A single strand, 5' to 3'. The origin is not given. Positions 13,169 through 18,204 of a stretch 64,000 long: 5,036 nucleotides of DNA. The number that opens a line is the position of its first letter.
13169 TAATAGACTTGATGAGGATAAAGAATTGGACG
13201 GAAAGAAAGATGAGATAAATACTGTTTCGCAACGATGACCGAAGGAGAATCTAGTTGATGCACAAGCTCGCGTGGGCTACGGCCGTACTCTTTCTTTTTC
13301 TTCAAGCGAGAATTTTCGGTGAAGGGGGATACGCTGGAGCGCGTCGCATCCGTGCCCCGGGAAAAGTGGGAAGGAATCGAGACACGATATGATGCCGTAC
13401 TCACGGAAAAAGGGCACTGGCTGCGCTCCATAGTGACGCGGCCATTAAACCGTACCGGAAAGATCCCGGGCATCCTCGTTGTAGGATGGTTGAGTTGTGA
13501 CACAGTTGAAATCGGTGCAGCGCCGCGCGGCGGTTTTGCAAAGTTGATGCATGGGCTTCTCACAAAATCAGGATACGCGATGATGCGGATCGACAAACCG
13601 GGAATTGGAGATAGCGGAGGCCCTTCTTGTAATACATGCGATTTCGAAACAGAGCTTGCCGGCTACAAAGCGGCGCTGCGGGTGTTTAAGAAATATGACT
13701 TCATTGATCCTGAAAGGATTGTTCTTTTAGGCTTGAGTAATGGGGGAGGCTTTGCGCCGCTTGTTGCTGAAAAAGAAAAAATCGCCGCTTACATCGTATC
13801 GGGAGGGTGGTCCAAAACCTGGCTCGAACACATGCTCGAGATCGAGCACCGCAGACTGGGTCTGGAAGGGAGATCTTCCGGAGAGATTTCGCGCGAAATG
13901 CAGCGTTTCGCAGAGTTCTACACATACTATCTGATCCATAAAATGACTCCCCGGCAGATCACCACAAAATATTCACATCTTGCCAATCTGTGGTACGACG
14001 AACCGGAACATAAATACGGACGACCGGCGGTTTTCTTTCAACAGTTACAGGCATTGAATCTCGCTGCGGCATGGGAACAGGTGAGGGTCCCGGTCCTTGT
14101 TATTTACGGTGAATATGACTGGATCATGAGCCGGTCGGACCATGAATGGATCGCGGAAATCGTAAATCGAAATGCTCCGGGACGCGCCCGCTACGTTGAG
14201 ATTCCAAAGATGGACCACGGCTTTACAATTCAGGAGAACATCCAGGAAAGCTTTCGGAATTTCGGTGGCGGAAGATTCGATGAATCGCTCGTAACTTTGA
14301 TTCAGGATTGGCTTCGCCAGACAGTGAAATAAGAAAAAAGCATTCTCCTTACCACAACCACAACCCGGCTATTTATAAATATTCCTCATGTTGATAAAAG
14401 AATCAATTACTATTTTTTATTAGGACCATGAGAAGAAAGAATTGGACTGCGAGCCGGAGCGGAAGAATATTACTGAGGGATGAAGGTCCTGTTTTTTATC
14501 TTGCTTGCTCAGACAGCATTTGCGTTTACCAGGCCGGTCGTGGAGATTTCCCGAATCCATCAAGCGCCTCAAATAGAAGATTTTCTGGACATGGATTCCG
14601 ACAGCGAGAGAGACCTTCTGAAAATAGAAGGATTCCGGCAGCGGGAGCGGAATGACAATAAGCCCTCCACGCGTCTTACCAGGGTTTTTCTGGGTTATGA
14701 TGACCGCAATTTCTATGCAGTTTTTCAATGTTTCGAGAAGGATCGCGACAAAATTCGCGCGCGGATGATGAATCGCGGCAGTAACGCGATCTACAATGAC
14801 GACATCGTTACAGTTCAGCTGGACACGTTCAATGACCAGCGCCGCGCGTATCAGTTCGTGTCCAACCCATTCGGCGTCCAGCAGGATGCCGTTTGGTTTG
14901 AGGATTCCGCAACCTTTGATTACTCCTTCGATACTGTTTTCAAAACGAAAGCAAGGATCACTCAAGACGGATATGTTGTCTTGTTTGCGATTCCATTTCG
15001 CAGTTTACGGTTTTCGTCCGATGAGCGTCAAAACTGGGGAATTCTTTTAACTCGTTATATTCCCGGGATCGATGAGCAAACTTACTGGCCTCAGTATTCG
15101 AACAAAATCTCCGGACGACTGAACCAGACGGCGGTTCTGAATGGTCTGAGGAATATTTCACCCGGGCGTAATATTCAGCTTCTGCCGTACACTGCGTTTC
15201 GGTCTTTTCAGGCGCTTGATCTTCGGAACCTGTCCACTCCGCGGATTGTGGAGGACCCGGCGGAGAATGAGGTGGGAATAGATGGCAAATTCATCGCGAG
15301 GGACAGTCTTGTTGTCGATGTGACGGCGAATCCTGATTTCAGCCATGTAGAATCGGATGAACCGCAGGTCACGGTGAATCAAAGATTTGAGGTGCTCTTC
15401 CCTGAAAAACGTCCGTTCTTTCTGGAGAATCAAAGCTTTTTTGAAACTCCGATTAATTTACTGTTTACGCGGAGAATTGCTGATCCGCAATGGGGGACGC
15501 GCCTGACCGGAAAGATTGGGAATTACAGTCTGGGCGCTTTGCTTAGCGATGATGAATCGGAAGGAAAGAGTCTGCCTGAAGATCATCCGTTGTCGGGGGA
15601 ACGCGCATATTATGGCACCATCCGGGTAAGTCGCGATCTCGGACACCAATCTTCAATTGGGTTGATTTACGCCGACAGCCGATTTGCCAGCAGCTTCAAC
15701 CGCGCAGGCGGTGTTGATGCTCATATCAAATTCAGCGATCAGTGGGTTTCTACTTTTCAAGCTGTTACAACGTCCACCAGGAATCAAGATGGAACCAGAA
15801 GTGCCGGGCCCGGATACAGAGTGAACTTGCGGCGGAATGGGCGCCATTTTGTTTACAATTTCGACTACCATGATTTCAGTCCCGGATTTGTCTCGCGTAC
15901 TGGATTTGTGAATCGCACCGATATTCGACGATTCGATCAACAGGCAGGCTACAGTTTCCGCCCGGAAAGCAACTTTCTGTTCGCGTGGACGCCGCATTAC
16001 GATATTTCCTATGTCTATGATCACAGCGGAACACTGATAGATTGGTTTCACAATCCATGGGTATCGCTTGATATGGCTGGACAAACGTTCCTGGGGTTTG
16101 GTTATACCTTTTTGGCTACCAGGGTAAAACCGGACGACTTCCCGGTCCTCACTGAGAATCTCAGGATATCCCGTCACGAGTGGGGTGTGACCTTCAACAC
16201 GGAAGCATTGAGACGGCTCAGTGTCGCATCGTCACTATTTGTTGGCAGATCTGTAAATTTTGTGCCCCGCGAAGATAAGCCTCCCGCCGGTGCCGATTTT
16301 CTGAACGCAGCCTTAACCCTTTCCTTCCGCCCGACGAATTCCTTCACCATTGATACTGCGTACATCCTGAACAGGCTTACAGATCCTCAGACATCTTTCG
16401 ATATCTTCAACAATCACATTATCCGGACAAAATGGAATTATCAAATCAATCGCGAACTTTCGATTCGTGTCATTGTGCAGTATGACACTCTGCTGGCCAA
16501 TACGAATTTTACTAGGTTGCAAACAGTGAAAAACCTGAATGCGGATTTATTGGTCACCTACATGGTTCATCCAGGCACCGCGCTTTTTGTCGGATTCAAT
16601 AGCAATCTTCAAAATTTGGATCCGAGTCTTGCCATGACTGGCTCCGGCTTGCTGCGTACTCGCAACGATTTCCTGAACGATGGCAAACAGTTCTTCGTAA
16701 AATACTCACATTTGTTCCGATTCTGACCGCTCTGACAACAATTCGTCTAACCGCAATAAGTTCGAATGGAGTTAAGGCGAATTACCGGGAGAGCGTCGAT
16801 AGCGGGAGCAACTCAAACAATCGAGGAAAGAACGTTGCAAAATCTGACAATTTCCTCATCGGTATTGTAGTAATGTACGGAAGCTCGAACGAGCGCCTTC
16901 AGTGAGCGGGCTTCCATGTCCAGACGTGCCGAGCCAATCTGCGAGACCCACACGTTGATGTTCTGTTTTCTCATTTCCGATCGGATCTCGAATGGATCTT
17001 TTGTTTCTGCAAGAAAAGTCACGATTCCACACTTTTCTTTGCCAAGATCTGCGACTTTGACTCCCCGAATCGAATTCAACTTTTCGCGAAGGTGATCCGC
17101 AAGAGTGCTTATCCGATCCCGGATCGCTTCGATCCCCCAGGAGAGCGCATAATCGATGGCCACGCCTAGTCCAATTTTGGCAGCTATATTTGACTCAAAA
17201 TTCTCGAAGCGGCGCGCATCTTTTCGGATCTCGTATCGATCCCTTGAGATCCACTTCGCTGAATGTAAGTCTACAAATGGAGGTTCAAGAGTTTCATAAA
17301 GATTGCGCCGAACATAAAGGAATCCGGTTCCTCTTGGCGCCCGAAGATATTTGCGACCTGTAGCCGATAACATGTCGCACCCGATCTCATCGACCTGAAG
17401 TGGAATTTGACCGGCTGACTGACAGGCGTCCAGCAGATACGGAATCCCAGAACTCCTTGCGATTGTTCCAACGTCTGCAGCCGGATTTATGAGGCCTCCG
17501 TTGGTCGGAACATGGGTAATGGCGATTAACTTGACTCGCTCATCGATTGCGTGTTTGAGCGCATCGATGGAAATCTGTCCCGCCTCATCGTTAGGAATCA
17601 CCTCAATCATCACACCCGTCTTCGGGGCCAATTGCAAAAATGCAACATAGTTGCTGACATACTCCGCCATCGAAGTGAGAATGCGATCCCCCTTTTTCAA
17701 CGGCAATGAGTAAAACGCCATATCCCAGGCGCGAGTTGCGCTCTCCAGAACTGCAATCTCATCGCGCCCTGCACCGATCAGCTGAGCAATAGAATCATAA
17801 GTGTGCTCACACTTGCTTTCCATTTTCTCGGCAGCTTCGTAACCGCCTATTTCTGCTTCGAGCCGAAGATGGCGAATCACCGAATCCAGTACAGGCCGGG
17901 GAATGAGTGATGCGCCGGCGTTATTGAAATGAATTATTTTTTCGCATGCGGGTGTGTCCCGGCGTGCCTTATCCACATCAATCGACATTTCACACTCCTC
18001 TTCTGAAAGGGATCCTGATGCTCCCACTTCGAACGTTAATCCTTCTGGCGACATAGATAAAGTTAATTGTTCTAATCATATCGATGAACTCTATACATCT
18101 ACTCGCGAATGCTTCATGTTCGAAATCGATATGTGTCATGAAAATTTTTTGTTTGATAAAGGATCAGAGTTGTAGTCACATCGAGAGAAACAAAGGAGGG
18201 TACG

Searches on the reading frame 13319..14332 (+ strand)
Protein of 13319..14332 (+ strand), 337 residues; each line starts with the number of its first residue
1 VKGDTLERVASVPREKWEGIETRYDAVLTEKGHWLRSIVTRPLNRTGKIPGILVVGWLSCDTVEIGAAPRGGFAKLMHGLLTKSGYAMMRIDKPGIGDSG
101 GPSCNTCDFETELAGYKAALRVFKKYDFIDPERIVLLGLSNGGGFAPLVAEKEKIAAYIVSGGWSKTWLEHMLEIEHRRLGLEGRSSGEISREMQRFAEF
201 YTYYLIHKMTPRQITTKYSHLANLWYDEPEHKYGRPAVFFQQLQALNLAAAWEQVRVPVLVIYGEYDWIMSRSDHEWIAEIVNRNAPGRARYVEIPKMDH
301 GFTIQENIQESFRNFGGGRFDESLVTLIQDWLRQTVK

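Call 11: search_protein_families(library=pfam, max_evalue=0.1, proteins=[window:13319-14332:+])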
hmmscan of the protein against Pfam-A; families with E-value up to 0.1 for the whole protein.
window:13319-14332:+ (337 aa): 9 families
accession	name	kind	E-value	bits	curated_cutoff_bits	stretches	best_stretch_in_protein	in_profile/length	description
PF12146.15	Hydrolase_4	-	2e-10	40.8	27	1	81-301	27-233/239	Serine aminopeptidase, S33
PF00561.26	Abhydrolase_1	-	2.9e-07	30.9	25.8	1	73-300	16-238/245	alpha/beta hydrolase fold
PF12697.13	Abhydrolase_6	-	9e-07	30.2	26.3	1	81-302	23-205/217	Alpha/beta hydrolase family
PF00326.27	Peptidase_S9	-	6.2e-05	23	22.6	1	116-177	48-110/213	Prolyl oligopeptidase family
PF12740.14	PETase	-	0.00093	19.1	28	0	247-307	159-218/263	PET hydrolase-like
PF07859.19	Abhydrolase_3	-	0.0011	19.2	25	0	119-150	56-89/210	alpha/beta hydrolase fold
PF01738.24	DLH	-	0.0026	17.8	21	0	250-308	137-194/217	Dienelactone hydrolase family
PF02129.25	Peptidase_S15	-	0.0031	17.7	23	1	77-273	46-239/262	X-Pro dipeptidyl-peptidase (S15 family)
PF05448.18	AXE1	-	0.025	13.8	21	1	119-156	163-200/321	Acetyl xylan esterase (AXE1)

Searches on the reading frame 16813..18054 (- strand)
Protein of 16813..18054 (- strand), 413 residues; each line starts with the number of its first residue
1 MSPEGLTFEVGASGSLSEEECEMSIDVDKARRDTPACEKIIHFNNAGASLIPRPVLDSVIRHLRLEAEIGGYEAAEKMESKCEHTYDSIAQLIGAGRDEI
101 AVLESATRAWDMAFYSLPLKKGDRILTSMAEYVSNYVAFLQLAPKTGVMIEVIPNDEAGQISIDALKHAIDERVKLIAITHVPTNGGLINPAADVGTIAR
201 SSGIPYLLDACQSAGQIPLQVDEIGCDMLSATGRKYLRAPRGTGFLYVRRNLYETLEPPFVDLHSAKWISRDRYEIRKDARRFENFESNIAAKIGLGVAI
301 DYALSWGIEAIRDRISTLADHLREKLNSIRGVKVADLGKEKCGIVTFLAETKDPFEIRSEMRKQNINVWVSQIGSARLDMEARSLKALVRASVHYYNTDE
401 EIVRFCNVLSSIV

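Call 32: search_protein_families(library=pfam, max_evalue=0.00001, proteins=[window:16813-18054:-])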
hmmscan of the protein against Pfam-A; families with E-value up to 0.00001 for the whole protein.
window:16813-18054:- (413 aa): 2 families
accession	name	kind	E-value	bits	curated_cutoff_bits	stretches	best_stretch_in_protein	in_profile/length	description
PF00266.25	Aminotran_5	-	2e-65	221.6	21.5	1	42-405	2-371/371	Aminotransferase class-V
PF01041.23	DegT_DnrJ_EryC1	-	5.4e-08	32.9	19.8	1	98-215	40-151/360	DegT/DnrJ/EryC1/StrS aminotransferase family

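Call 48: search_protein_families(library=ncbifam, max_evalue=0.00001, proteins=[window:16813-18054:-])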
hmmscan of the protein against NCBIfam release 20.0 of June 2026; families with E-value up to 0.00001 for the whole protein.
window:16813-18054:- (413 aa): 24 families
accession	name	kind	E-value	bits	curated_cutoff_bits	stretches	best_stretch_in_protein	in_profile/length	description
TIGR01979.1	sufS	subfamily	7.8e-58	196.2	475.1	1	38-411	17-397/403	SufS family cysteine desulfurase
TIGR04343.1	egtE_PLP_lyase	equivalog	7.1e-54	183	400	1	39-410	13-369/370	ergothioneine biosynthesis PLP-dependent enzyme EgtE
NF041166.1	f2_encap_cargo1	exception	2.8e-49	168.8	800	1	22-411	222-622/623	family 2A encapsulin nanocompartment cargo protein cysteine desulfurase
NF006791.0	PRK09295.1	equivalog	8.1e-39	133.8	661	1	75-412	62-401/406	cysteine desulfurase SufS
TIGR01977.1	am_tr_V_EF2568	hypoth_equivalog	9.4e-38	130.2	377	1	55-412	16-376/376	cysteine desulfurase family protein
TIGR03402.1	FeS_nifS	equivalog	9e-31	107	530.75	1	72-330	34-276/379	cysteine desulfurase NifS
TIGR01976.1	am_tr_V_VC1184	hypoth_equivalog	7.4e-30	104.5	352.35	1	25-408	1-400/401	cysteine desulfurase-like protein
NF008126.0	PRK10874.1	equivalog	2e-28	99.6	607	1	26-409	5-392/401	cysteine desulfurase CsdA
TIGR03392.1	FeS_syn_CsdA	equivalog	2.2e-26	93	493.6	1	28-409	4-389/398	cysteine desulfurase CsdA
NF010611.0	PRK14012.1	equivalog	1.4e-24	86.8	548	1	51-252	17-224/406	IscS subfamily cysteine desulfurase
TIGR02006.1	IscS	equivalog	3.2e-22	79.1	643.2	1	78-251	45-219/402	IscS subfamily cysteine desulfurase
NF040779.1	Sec_lyase_SclA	exception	1.4e-20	73.6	525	1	85-361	48-323/378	selenocysteine lyase SclA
TIGR03235.1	DNA_S_dndA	equivalog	5.7e-20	71.9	480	1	72-253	34-217/353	cysteine desulfurase DndA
NF002806.0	PRK02948.1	subfamily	6e-19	68.3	304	1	75-251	41-215/381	IscS subfamily cysteine desulfurase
TIGR03403.1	nifS_epsilon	equivalog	1.6e-18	66.7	587.7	1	120-258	88-222/382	NifS family cysteine desulfurase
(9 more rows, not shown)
